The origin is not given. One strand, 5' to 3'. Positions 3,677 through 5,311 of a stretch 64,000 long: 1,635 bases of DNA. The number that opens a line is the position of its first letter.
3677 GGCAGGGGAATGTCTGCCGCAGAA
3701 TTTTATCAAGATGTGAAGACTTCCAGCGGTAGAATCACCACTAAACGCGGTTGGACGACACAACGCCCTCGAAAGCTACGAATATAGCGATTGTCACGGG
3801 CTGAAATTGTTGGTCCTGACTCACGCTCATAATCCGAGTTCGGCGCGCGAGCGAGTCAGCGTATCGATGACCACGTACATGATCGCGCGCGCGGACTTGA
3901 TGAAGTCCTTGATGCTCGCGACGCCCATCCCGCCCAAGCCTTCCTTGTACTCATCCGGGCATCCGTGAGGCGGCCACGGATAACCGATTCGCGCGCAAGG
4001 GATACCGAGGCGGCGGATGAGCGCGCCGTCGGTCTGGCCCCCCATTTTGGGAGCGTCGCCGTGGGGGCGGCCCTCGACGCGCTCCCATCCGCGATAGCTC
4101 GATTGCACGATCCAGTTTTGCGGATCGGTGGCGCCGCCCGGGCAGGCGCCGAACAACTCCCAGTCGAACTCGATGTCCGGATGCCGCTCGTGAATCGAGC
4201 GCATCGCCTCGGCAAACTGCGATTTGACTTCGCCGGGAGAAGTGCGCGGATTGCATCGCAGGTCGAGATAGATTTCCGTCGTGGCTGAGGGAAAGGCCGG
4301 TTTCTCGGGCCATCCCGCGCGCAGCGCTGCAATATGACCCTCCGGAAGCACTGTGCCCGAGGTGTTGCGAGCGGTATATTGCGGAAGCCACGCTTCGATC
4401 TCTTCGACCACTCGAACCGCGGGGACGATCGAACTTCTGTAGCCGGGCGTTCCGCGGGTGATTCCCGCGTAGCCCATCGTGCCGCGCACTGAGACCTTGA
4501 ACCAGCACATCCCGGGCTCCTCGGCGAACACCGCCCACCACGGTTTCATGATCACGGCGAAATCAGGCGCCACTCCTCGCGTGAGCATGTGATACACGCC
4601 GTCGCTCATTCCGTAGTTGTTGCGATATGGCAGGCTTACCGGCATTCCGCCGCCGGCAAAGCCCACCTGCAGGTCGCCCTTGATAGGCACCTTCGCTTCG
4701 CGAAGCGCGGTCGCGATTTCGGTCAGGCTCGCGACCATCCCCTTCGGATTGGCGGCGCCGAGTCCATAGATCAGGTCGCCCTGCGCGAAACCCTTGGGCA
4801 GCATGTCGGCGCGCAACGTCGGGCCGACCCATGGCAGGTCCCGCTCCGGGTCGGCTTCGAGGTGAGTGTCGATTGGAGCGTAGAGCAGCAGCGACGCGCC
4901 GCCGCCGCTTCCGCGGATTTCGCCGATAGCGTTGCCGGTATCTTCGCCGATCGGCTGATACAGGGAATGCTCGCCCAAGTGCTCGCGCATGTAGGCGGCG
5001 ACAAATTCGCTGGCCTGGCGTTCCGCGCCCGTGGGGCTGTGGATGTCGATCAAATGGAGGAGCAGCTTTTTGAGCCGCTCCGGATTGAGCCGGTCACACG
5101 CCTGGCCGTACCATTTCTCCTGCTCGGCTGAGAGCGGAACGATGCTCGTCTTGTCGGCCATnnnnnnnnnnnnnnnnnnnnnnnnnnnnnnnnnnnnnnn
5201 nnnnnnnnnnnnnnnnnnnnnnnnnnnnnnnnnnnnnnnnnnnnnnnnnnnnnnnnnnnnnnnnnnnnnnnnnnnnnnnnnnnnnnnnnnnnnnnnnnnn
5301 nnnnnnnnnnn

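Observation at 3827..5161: M20/ArgE-fold protein that has lost essentially all canonical metal ligands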

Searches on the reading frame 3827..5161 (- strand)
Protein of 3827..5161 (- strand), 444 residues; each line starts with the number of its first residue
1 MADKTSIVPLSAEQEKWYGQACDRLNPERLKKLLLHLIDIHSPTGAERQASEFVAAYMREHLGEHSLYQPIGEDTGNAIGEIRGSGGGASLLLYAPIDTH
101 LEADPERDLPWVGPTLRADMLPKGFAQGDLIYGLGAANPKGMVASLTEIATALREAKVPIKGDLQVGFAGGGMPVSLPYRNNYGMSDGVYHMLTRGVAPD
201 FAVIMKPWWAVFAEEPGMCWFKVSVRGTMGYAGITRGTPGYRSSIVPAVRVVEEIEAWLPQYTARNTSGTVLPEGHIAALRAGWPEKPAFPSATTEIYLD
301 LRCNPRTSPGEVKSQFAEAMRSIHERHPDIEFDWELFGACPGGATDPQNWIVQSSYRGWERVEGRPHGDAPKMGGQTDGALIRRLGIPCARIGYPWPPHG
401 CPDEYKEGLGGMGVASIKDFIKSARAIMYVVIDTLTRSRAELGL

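Call 3: search_protein_families(library=pfam, proteins=[window:3827-5161:-], max_evalue=0.1)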
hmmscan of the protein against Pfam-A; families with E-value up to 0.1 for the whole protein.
window:3827-5161:- (444 aa): 1 family
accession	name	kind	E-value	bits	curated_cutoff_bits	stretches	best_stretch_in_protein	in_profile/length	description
PF01546.33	Peptidase_M20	-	0.0041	17.5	24.6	1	128-405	22-187/206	Peptidase family M20/M25/M40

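Call 4: search_protein_families(library=ncbifam, proteins=[window:3827-5161:-], max_evalue=0.1)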
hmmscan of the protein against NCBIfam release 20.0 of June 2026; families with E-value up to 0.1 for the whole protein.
window:3827-5161:- (444 aa): 14 families
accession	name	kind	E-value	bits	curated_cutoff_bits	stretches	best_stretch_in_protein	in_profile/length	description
NF005373.0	PRK06915.1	equivalog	1.7e-10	40.4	428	1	73-389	78-380/422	peptidase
TIGR01910.1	DapE-ArgE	subfamily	2.3e-09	37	217.6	1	33-390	3-345/373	ArgE/DapE family deacylase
NF006399.0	PRK08651.1-2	equivalog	2.6e-06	26.7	381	1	28-393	4-371/405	succinyl-diaminopimelate desuccinylase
NF010589.0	PRK13983.1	equivalog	0.00017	20.7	333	1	127-390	115-374/409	M20 family metallo-hydrolase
TIGR01892.1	AcOrn-deacetyl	equivalog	0.00025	20.2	297.7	1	99-353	66-302/365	acetylornithine deacetylase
TIGR01902.1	dapE-lys-deAc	subfamily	0.00053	19.3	163.1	1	32-99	1-61/340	N-acetyl-ornithine/N-acetyl-lysine deacetylase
TIGR01900.1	dapE-gram_pos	equivalog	0.0019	17.1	304.2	1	28-390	3-317/351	succinyl-diaminopimelate desuccinylase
NF003367.0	PRK04443.1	equivalog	0.002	17.5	363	1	30-100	9-72/349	[LysW]-lysine hydrolase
TIGR01879.1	hydantase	subfamily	0.0053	15.7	204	1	217-326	206-306/401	hydantoinase/carbamoylase family amidase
NF006400.0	PRK08651.1-3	equivalog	0.0077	15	374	1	123-256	108-236/410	succinyl-diaminopimelate desuccinylase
NF006403.0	PRK08652.1-1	equivalog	0.0091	15.1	427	0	119-156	73-110/354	acetylornithine deacetylase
NF005913.0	PRK07906.1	subfamily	0.013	14.2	382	1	45-193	38-181/442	hypothetical protein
NF009555.0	PRK13004.1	equivalog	0.021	13.7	321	1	29-166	16-138/399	YgeY family selenium metabolism-linked hydrolase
NF009558.0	PRK13013.1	equivalog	0.067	11.8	428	0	126-386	113-381/429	acetylornithine deacetylase/succinyl-diaminopimelate desuccinylase family protein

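Call 5: search_solved_structures(query=window:3827-5161:-, max_evalue=10, show_alignments=3)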
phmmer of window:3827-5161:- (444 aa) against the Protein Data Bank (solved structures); distinct sequences matched with E-value up to 10: 5.
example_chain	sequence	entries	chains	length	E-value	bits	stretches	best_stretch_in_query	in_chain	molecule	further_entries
5k8p_A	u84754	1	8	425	2.7e-22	82.5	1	32-322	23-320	5-nitroanthranilic acid aminohydrolase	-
5k8m_A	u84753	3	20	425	8.8e-22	80.9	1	32-322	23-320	5-nitroanthranilic acid aminohydrolase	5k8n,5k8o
3cpx_A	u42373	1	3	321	0.39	12.8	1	32-71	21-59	Aminopeptidase, M42 family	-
4wwv_A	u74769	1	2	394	0.59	12.2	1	32-98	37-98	Aminopeptidase from family M42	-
4jiv_D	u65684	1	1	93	0.61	12.1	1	366-409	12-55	Putative uncharacterized protein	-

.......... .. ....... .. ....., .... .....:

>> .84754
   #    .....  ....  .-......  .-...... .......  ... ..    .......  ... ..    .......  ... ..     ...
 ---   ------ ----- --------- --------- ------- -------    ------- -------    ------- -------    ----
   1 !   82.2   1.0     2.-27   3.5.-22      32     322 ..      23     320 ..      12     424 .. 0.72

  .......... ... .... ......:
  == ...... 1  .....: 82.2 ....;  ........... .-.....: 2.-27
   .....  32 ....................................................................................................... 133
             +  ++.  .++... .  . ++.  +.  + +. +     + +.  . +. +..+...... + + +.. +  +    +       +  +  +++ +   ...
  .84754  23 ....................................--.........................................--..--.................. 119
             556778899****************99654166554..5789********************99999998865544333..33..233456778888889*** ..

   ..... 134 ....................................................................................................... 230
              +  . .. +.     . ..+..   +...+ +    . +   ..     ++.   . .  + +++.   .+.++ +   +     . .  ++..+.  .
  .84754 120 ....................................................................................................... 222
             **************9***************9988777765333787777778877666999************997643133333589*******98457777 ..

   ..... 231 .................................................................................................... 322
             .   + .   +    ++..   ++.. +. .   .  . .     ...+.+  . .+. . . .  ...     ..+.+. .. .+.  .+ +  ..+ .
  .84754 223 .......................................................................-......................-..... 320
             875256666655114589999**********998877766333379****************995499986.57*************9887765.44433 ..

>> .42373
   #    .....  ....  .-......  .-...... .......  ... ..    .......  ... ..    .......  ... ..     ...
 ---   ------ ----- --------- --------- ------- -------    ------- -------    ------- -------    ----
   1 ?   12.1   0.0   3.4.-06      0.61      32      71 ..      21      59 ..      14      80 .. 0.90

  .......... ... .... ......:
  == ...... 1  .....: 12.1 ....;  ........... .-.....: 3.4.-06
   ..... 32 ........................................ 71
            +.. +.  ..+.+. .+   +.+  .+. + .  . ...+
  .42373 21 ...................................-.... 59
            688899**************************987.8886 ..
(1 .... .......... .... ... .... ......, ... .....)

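Call 6: find_homologous_proteins(query=window:3827-5161:-, max_evalue=0.001)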
Query window:3827-5161:- (444 aa): 914 proteins with E <= 0.001 among 8000 candidates; the best 120 are listed.
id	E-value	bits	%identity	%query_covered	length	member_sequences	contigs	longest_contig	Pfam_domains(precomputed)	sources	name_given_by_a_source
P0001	8.8e-284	960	91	100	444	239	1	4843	-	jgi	jgi:acetylornithine deacetylase/succinyl-diaminopimelate desuccinylase-like protein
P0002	4.6e-275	931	87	100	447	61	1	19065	-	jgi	jgi:acetylornithine deacetylase/succinyl-diaminopimelate desuccinylase-like protein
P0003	1.1e-268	910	86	100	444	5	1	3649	-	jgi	jgi:acetylornithine deacetylase/succinyl-diaminopimelate desuccinylase-like protein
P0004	7.0e-245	831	77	100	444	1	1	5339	-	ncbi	ncbi:MAG: M20 family metallopeptidase [Candidatus Binataceae bacterium]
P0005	7.1e-240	815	76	100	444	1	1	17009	-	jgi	jgi:acetylornithine deacetylase/succinyl-diaminopimelate desuccinylase-like protein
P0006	1.3e-239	814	77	100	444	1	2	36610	-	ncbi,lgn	ncbi:MAG: M20 family metallopeptidase [Candidatus Binataceae bacterium]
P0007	8.3e-238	808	76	100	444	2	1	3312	-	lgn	-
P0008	3.3e-237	806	75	100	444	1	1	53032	-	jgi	jgi:acetylornithine deacetylase/succinyl-diaminopimelate desuccinylase-like protein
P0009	6.1e-237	805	75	100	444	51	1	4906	-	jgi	-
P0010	1.3e-236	804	76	100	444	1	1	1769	-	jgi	jgi:acetylornithine deacetylase/succinyl-diaminopimelate desuccinylase-like protein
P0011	1.6e-236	804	75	100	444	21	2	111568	-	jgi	jgi:acetylornithine deacetylase/succinyl-diaminopimelate desuccinylase-like protein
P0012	2.1e-236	803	77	98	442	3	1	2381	-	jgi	-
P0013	4.9e-236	802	76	100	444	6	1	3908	-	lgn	-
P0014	4.6e-235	799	74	100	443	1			-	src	-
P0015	1.2e-233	794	75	100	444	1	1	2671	-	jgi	jgi:acetylornithine deacetylase/succinyl-diaminopimelate desuccinylase-like protein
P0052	3.1e-212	724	68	100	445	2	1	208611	-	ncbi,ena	-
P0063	2.2e-201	688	67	97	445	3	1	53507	-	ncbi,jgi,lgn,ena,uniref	ncbi:M20 family metallopeptidase [Zavarzinia sp.]|uniref:M20 family metallopeptidase n=1 Tax=Zavarzi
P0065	7.6e-196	670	65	98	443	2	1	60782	-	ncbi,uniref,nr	ncbi:M20 family metallopeptidase [Rhodococcus rhodochrous]|uniref:Acetylornithine deacetylase n=1 Ta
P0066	4.4e-195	667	63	100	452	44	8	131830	-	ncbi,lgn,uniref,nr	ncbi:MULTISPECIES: M20 family metallopeptidase [Nocardia]|uniref:Acetylornithine deacetylase n=1 Tax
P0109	7.3e-178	610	60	98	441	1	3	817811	PF01546.34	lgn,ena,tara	tara:strand:- start:499636 stop:500961 length:1326 start_codon:yes stop_codon:yes gene_type:complete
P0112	3.2e-177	608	61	99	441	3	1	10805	-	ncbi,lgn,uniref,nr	ncbi:M20 family metallopeptidase [Paraburkholderia oxyphila]|uniref:M20 family metallopeptidase n=1 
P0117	2.0e-176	606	60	100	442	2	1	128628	-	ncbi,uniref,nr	ncbi:acetylornithine deacetylase [Cupriavidus consociatus]|uniref:acetylornithine deacetylase n=1 Ta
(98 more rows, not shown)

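Call 10: search_solved_structures(query=A1, max_evalue=1, show_alignments=5)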
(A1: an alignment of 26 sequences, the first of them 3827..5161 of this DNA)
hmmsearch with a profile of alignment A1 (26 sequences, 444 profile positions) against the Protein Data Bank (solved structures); distinct sequences matched with E-value up to 1: 15.
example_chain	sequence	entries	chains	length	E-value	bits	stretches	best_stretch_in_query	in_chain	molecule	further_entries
5k8p_A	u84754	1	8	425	6.4e-30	107.4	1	21-323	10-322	5-nitroanthranilic acid aminohydrolase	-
5k8m_A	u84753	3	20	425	2.7e-29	105.3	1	21-323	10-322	5-nitroanthranilic acid aminohydrolase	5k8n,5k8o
4q7a_A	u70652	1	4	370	3.7e-05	25.7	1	32-99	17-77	N-acetyl-ornithine/N-acetyl-lysine deacetylase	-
3pfo_A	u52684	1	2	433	0.0028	19.5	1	116-265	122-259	putative acetylornithine deacetylase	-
4wwv_A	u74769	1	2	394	0.056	15.3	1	31-98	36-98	Aminopeptidase from family M42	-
5xoy_A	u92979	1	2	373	0.2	13.4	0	36-78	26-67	[LysW]-lysine hydrolase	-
2ynm_D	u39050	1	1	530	0.22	13.3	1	372-419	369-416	LIGHT-INDEPENDENT PROTOCHLOROPHYLLIDE REDUCTASE SUBUNIT B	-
9efu_B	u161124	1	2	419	0.27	13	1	372-419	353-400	Light-independent protochlorophyllide reductase subunit B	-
3cpx_A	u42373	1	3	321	0.34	12.7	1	32-71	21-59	Aminopeptidase, M42 family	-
9buo_B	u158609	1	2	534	0.37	12.6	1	372-419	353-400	Light-independent protochlorophyllide reductase subunit B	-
8vqi_B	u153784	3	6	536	0.37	12.6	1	372-419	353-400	Light-independent protochlorophyllide reductase subunit B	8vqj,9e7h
7uoi_A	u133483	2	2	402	0.44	12.3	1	31-167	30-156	succinyl-diaminopimelate desuccinylase | Probable succinyl-diaminopimelate desuccinylase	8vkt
8vqh_B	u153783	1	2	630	0.45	12.3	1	372-419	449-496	Light-independent protochlorophyllide reductase subunit B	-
2gre_A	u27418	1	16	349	0.68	11.7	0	31-99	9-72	Deblocking aminopeptidase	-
4jiv_D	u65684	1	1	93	0.97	11.2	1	378-409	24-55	Putative uncharacterized protein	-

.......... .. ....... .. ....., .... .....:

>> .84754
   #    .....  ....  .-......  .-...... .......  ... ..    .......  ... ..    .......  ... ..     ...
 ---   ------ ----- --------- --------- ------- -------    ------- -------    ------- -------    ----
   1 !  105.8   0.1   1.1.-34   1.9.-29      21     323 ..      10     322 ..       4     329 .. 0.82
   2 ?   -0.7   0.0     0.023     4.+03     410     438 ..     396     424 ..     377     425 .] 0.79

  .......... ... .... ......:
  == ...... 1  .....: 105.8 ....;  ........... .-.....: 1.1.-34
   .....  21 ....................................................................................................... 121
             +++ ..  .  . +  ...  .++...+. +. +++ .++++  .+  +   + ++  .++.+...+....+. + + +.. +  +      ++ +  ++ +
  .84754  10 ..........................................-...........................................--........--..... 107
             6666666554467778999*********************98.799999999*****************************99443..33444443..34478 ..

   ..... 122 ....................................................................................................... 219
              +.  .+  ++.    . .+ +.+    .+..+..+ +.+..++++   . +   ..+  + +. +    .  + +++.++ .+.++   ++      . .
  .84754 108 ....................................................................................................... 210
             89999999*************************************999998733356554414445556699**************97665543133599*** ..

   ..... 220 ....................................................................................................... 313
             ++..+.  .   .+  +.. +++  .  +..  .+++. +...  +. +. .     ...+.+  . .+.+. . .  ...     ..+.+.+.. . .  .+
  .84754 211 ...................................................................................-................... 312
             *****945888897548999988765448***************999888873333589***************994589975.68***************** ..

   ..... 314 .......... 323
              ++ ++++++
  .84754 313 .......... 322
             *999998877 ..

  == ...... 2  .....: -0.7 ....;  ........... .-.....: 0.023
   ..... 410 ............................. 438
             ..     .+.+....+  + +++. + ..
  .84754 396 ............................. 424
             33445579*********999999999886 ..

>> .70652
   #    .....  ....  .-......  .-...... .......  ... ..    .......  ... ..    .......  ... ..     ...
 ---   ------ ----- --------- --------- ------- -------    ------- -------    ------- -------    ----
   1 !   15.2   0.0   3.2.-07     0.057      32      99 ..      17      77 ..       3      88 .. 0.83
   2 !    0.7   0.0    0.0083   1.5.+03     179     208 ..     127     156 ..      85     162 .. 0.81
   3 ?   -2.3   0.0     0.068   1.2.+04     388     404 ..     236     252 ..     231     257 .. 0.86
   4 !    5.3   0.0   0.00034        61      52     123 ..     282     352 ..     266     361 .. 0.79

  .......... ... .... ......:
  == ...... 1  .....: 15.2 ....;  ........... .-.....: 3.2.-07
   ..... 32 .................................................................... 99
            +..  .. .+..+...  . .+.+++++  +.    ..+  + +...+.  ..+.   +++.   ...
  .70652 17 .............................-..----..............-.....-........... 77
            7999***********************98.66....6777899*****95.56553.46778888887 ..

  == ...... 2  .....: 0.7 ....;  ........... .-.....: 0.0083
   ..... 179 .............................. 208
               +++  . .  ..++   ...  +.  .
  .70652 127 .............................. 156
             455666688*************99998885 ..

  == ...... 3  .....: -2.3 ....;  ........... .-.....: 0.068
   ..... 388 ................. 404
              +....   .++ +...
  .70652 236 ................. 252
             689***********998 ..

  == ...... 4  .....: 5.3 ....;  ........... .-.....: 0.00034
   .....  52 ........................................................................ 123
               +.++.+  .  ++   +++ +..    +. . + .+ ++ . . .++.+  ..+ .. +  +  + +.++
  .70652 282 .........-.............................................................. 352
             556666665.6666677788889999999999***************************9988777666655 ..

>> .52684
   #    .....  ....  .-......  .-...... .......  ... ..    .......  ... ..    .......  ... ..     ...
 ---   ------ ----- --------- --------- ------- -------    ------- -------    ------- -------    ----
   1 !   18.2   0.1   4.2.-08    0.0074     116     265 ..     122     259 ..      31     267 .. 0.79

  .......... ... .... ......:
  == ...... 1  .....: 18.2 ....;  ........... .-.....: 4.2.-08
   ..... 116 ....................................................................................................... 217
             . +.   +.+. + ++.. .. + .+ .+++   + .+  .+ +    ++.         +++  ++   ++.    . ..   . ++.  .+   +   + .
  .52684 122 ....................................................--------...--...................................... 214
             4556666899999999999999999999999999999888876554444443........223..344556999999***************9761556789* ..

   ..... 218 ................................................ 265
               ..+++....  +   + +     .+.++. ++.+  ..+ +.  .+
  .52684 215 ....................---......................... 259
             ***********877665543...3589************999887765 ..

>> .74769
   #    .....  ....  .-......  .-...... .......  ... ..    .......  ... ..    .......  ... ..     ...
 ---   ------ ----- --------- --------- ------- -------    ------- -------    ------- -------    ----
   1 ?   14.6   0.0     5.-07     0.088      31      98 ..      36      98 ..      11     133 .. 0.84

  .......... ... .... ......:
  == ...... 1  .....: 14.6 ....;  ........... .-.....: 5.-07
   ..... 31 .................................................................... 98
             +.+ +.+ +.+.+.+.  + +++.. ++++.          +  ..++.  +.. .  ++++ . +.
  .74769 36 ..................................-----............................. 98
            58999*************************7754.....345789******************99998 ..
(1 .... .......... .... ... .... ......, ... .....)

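Call 13: find_encoding_contigs(protein=P0112, flank=10000, max_places=2)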
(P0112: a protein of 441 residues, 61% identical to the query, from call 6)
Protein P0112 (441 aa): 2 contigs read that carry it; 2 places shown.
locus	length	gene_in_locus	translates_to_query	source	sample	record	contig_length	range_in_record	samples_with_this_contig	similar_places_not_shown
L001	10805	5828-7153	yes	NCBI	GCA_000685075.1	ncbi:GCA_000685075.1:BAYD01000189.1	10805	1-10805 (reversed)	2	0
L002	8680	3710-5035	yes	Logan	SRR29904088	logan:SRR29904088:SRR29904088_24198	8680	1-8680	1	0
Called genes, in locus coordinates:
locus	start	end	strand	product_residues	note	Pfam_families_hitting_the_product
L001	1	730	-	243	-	PF13609:Porin_4, PF00267:Porin_1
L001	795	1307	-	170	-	PF01814:Hemerythrin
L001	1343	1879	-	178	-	PF07883:Cupin_2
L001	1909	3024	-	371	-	PF08240:ADH_N, PF00107:ADH_zinc_N, PF13602:ADH_zinc_N_2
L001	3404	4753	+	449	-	PF00355:Rieske, PF11723:Aromatic_hydrox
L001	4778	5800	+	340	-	PF00111:Fer2, PF00970:FAD_binding_6, PF00175:NAD_binding_1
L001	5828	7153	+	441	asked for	-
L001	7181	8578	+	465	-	PF01425:Amidase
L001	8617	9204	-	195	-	PF13463:HTH_27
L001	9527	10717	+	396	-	PF01637:ATPase_2, PF13173:AAA_14 (faint), PF13401:AAA_22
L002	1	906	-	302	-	?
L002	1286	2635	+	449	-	PF00355:Rieske, PF11723:Aromatic_hydrox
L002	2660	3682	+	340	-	PF00111:Fer2, PF00970:FAD_binding_6, PF00175:NAD_binding_1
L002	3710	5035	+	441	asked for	-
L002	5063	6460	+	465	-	PF01425:Amidase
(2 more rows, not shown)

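Call 14: find_encoding_contigs(protein=P0066, flank=10000, max_places=2)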
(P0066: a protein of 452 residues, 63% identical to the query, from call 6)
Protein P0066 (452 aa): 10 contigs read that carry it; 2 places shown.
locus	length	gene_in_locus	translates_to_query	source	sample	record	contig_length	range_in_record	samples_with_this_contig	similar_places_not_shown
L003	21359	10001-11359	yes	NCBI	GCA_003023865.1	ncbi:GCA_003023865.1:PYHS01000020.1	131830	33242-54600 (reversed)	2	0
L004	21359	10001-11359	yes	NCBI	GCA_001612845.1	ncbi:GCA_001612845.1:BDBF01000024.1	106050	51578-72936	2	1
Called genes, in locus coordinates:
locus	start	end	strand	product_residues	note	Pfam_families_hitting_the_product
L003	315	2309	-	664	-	PF13520:AA_permease_2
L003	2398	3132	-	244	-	PF01047:MarR (weak), PF01978:TrmB (weak), PF09339:HTH_IclR, PF12802:MarR_2 (weak), PF12840:HTH_20 (weak), PF13463:HTH_27 (faint), PF25213:HVO_A0261_N, PF01614:IclR_C, +1 more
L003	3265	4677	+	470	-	PF00501:AMP-binding, PF13193:AMP-binding_C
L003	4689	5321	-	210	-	PF13463:HTH_27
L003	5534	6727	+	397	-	PF00355:Rieske, PF11723:Aromatic_hydrox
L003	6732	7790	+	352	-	PF00111:Fer2, PF00970:FAD_binding_6, PF00175:NAD_binding_1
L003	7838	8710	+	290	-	PF22632:BphC_D1 (weak), PF00903:Glyoxalase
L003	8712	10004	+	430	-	PF01425:Amidase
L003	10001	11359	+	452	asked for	-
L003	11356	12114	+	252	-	PF01177:Asp_Glu_race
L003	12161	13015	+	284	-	PF00561:Abhydrolase_1, PF12146:Hydrolase_4, PF12697:Abhydrolase_6, PF00326:Peptidase_S9 (faint)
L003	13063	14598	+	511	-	PF00070:Pyr_redox (faint), PF00743:FMO-like, PF01266:DAO (weak), PF01593:Amino_oxidase (faint), PF07992:Pyr_redox_2, PF13450:NAD_binding_8, PF13738:Pyr_redox_3, PF13434:Lys_Orn_oxgnase (weak), +2 more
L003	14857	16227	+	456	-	PF05977:MFS_3, PF07690:MFS_1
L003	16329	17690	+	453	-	PF00890:FAD_binding_2, PF01266:DAO, PF01593:Amino_oxidase, PF03486:HI0933_like (faint), PF07992:Pyr_redox_2 (weak), PF12831:FAD_oxidored, PF13450:NAD_binding_8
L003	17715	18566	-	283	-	PF00106:adh_short (weak), PF01370:Epimerase (weak), PF13561:adh_short_C2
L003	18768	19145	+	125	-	PF00903:Glyoxalase, PF18029:Glyoxalase_6 (weak), PF22650:At5g48480-like_C (weak)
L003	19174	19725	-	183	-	PF01872:RibD_C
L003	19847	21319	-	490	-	PF01979:Amidohydro_1, PF07969:Amidohydro_3 (weak)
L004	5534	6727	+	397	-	PF00355:Rieske, PF11723:Aromatic_hydrox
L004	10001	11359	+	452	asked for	-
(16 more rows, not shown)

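Call 17: find_encoding_contigs(protein=P0052, flank=10000, max_places=1)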
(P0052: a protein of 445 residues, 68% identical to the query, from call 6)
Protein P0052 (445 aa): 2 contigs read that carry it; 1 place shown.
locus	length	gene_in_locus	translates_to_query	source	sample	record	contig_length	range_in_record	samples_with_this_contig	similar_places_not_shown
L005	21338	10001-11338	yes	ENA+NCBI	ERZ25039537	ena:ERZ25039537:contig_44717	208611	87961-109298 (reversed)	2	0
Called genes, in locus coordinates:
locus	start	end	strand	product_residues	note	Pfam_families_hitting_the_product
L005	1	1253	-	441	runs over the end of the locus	PF07044:DUF1329, PF17131:TP_0789-like (faint)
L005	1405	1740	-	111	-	-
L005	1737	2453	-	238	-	PF05988:DUF899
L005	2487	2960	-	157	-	PF08327:AHSA1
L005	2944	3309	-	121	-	PF12840:HTH_20, PF01022:HTH_5, PF12802:MarR_2 (weak), PF13412:HTH_24 (weak)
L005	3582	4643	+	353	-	PF03824:NicO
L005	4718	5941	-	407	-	PF02515:CoA_transf_3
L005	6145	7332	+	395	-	PF00355:Rieske, PF11723:Aromatic_hydrox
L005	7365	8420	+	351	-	PF00111:Fer2, PF00970:FAD_binding_6, PF00175:NAD_binding_1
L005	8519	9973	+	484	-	-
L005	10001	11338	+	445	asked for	-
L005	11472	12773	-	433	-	PF00034:Cytochrom_C (faint), PF06537:DHOR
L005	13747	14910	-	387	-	PF06441:EHN, PF00561:Abhydrolase_1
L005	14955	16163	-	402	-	PF01979:Amidohydro_1, PF07969:Amidohydro_3 (weak)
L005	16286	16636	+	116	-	PF07883:Cupin_2 (weak)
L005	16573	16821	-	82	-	-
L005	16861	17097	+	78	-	-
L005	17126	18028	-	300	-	PF03328:HpcH_HpaI, PF15617:C-C_Bond_Lyase (weak)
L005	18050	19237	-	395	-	PF04909:Amidohydro_2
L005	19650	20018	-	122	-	PF02826:2-Hacid_dh_C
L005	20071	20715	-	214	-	PF02826:2-Hacid_dh_C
